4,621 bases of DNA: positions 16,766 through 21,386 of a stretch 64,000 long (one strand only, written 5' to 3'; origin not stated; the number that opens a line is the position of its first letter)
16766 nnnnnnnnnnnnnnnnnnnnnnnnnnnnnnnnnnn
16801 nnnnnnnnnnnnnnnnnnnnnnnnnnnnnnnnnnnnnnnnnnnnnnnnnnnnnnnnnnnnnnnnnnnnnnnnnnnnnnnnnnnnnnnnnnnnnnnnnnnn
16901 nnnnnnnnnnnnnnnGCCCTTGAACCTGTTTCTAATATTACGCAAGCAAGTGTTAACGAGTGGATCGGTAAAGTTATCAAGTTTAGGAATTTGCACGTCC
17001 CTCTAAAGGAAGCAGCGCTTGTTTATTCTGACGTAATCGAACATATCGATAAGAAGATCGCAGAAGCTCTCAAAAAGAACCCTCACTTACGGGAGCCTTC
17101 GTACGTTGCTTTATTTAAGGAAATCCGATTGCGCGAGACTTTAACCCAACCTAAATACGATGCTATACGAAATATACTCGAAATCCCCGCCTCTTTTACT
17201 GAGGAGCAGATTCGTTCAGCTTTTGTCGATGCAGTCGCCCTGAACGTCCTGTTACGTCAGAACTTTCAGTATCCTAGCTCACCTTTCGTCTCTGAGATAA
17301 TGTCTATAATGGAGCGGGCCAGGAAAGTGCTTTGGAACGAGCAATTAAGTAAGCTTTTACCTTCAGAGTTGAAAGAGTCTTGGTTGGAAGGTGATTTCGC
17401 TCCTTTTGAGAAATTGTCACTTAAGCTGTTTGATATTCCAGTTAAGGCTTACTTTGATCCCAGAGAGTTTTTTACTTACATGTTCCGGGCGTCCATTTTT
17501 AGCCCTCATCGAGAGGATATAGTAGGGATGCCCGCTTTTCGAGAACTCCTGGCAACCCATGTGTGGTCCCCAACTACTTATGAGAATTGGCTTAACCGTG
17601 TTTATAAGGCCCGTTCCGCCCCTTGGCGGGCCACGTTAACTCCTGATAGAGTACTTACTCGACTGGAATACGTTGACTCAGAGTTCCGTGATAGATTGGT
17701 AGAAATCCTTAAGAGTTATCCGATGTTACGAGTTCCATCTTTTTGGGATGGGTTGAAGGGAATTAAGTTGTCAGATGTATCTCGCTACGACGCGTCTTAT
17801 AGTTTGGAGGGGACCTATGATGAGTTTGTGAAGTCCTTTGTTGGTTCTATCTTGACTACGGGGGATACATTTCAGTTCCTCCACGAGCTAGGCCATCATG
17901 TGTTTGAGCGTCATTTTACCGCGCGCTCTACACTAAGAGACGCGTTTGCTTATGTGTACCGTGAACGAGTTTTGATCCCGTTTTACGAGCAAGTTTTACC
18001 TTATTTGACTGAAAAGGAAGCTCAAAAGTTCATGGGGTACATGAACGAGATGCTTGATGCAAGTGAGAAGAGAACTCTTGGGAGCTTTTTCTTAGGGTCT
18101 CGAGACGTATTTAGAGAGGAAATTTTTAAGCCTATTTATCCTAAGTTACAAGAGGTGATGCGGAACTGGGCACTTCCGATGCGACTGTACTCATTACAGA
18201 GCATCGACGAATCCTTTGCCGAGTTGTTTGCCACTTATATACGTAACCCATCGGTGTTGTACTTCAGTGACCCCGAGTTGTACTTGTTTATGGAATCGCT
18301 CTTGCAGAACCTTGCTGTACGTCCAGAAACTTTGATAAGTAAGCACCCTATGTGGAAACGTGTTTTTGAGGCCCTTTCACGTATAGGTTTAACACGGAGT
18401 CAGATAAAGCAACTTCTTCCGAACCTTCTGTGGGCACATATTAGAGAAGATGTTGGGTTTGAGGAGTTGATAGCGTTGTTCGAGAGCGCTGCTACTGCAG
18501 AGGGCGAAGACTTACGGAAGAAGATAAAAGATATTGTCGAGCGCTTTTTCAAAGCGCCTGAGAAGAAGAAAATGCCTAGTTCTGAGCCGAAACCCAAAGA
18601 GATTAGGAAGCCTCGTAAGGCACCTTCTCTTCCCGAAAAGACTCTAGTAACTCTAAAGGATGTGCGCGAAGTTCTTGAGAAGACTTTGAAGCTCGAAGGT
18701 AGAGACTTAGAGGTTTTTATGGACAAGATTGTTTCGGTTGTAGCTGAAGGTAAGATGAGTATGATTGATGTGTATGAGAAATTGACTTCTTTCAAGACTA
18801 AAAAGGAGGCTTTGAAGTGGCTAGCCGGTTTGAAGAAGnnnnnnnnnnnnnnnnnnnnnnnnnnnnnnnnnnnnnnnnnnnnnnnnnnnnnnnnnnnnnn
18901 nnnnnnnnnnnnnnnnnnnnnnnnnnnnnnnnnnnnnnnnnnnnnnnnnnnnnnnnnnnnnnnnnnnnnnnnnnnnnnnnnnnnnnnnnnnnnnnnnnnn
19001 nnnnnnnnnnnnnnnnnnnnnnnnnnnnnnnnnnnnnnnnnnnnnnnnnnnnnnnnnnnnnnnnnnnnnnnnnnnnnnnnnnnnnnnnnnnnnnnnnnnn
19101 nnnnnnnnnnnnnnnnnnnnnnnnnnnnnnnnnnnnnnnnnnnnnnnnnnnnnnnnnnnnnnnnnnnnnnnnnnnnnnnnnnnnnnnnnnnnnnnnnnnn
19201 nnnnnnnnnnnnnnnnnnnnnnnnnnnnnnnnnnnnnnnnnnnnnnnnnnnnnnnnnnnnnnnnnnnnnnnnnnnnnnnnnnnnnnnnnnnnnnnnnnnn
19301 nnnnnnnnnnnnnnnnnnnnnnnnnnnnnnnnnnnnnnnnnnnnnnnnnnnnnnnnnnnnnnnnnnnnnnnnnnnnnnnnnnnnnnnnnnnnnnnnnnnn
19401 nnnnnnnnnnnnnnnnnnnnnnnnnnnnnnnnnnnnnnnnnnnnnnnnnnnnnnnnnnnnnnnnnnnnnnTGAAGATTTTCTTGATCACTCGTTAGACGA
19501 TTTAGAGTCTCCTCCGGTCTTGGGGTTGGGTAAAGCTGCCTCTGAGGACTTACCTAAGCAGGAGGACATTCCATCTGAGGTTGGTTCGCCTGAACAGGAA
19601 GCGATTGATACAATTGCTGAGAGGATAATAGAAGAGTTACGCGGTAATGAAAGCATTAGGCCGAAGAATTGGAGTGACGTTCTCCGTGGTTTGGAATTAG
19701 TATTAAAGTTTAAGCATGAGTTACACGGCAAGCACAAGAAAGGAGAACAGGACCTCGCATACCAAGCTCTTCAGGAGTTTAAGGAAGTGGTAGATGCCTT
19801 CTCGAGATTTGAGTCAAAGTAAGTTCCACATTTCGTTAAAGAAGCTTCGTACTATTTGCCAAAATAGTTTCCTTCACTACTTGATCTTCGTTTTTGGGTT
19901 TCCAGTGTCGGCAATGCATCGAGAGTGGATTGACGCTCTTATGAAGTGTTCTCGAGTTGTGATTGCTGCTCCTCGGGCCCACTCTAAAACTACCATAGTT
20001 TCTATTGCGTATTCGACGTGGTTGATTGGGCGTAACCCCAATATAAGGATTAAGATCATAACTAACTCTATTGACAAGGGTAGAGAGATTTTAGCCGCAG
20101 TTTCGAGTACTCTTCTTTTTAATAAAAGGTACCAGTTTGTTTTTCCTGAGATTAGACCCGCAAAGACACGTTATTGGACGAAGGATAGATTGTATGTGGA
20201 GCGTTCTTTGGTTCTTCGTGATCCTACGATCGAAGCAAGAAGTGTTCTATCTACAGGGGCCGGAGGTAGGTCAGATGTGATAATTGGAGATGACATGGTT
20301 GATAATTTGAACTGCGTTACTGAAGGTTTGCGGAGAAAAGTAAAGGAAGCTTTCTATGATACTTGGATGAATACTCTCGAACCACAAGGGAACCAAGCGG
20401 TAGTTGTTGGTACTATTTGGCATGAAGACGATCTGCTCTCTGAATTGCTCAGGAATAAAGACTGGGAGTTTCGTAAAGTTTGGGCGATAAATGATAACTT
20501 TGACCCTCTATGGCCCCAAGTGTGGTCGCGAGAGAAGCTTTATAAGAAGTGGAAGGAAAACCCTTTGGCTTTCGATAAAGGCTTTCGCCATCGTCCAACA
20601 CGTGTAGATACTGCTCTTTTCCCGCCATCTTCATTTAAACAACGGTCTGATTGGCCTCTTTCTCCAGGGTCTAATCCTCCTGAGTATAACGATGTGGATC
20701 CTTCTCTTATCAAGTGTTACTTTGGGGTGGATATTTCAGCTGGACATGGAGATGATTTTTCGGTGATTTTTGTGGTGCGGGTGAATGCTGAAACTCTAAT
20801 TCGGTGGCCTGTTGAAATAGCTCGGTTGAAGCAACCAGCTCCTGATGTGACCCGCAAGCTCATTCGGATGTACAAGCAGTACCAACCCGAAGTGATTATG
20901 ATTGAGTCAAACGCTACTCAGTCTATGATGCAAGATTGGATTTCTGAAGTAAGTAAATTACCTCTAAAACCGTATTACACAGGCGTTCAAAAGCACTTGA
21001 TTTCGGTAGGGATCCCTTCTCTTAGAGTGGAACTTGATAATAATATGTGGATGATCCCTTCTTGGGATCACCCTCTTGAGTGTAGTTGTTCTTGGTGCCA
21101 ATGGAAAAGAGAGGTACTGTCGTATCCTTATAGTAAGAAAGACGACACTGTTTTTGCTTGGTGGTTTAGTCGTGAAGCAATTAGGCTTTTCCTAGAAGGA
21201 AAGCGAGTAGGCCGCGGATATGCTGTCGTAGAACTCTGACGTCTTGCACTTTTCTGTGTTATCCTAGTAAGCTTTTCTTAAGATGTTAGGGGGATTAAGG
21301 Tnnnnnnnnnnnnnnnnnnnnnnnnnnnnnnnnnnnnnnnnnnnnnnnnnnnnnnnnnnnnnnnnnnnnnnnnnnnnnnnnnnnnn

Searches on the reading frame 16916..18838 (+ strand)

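Call 5: search_protein_families(library=pfam, proteins=[window:16916-18838:+], max_evalue=10)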
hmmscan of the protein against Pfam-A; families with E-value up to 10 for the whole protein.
seq(641 aa): 1 family
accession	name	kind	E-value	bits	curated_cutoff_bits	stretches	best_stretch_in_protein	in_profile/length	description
PF14657.12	Arm-DNA-bind_4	-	0.017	15.1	22.3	1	625-640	24-39/47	Arm DNA-binding domain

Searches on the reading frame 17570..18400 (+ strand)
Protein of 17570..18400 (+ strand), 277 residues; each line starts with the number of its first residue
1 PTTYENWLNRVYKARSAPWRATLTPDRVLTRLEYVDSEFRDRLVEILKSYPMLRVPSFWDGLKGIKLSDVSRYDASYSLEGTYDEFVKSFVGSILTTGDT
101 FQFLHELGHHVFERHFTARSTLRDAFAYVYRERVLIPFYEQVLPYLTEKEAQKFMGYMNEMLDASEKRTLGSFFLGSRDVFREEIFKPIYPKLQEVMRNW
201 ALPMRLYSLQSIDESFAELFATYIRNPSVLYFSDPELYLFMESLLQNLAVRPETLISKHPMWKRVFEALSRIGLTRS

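Call 78: search_solved_structures(query=window:17570-18400:+, max_evalue=1)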
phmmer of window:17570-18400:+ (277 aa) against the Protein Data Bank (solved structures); distinct sequences matched with E-value up to 1: 2.
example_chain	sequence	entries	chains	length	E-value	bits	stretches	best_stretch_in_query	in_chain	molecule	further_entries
4mki_B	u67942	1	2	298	0.16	14.9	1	212-276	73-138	Energy-coupling factor transporter ATP-binding protein EcfA2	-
8dx0_A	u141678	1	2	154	0.4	13.5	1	183-273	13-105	Histidine kinase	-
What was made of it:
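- Tried and rejected: PDB sequence search of the C-terminal HExxH region (call 78).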

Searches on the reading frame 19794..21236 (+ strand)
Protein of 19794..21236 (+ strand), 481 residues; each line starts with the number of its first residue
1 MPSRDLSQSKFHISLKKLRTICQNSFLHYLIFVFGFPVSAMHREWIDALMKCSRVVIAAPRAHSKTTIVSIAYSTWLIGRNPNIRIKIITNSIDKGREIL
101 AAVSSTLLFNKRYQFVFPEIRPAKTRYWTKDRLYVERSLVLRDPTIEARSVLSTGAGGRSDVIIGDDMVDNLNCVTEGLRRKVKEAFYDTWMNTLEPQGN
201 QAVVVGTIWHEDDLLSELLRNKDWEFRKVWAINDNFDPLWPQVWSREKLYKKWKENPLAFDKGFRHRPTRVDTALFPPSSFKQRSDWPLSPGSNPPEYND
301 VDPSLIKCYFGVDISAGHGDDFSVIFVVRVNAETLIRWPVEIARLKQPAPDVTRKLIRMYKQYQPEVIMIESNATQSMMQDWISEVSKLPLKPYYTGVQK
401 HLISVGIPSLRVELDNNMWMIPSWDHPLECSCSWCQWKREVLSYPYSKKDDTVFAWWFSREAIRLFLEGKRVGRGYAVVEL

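Call 33: search_protein_families(library=phrogs, proteins=[window:19794-21236:+], max_evalue=0.001)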
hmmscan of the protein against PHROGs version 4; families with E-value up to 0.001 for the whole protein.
window:19794-21236:+ (481 aa): 6 families
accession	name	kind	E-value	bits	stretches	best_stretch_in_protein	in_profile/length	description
phrog_38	-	head and packaging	7.4e-63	214.4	1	22-396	269-638/760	terminase large subunit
phrog_4758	-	head and packaging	2.6e-15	57.5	1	52-232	57-231/243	terminase large subunit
phrog_28155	-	head and packaging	1.5e-10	42.3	1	37-193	44-189/260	terminase large subunit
phrog_17672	-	head and packaging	6.7e-10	39.4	1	27-185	40-197/395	terminase large subunit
phrog_31692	-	head and packaging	1e-06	29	1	253-422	85-256/328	terminase large subunit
phrog_5573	-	head and packaging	9.1e-05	23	1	221-453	9-224/250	terminase large subunit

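Call 58: search_dna_similar(query=window:19794-21236:+, collection=phages, mode=protein, max_evalue=1e-10, max_rows=12)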
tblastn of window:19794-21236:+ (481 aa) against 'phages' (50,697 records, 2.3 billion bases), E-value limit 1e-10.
Records with a match: 43; places in all: 43; records where one place covers at least 80% of the query: 5.
Best place of each record, by identity: <60% 43.
By first word of the organism name: Pseudomonas 30; Caudoviricetes 3; Caudovirales 2; Streptomyces 2; Pelagibacter 1; ANMV-1 1; Weizmannia 1; Microcystis 1; Roseobacter 1; Ruegeria 1.
By host as written in the record: - 14; Pseudomonas aeruginosa 7; Pseudomonas aeruginosa PA14 6; Ruegeria pomeroyi DSS-3 2; Methanobacteriales 2; Pseudomonas aeruginosa PAS429 2; Streptomyces viridochromogenes DSM40736 1; Streptomyces mirabilis NRRL B-2400 1; and 8 more.
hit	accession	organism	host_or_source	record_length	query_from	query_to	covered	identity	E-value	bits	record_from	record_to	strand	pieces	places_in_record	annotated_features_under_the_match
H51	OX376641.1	Caudovirales sp. ct2KA10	-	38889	15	468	94%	22.9%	2e-11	72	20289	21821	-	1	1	record has no annotation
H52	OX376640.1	Caudovirales sp. ct2KA10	-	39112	15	468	94%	22.9%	3e-11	72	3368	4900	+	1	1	record has no annotation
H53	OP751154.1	Streptomyces phage Stella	Streptomyces viridochromogenes DSM40736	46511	18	459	92%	22.6%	8e-11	71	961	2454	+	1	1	2: terminase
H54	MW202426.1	Caudoviricetes sp.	Manatee Spring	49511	20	463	92%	21.8%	2e-12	76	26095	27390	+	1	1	terminase large subunit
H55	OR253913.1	Streptomyces phage Dennebes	Streptomyces mirabilis NRRL B-2400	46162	55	459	84%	23.2%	3e-11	72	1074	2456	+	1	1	1: Terminase large subunit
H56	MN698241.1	Pelagibacter phage HTVC027P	Candidatus Pelagibacter sp. HTCC1062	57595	16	375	75%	24.7%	3e-11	72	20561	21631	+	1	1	terminase large subunit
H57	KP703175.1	ANMV-1 virus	uncultured archaeon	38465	26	377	73%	23.7%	1e-13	79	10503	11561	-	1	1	phage terminase large subunit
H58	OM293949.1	Weizmannia phage Youna2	Weizmannia coagulans KACC 15983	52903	46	379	69%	22.7%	3e-11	72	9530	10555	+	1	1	terminase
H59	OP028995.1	Microcystis phage Mae-Yong1326-1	Microcystis aeruginosa FACHB-1326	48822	51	365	65%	23.1%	7e-11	71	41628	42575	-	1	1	terminase large subunit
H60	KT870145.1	Roseobacter phage DSS3P8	Ruegeria pomeroyi DSS-3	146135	16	294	58%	25.6%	9e-12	74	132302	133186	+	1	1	terminase large subunit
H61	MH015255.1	Ruegeria phage vB_RpoS-V10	Ruegeria pomeroyi DSS-3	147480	16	294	58%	25.6%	9e-12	74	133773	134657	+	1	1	putative terminase large subunit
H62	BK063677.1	Caudoviricetes sp. vir080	Methanobacteriales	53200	11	281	56%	25.0%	2e-12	76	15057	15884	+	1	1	terminase large subunit | hypothetical protein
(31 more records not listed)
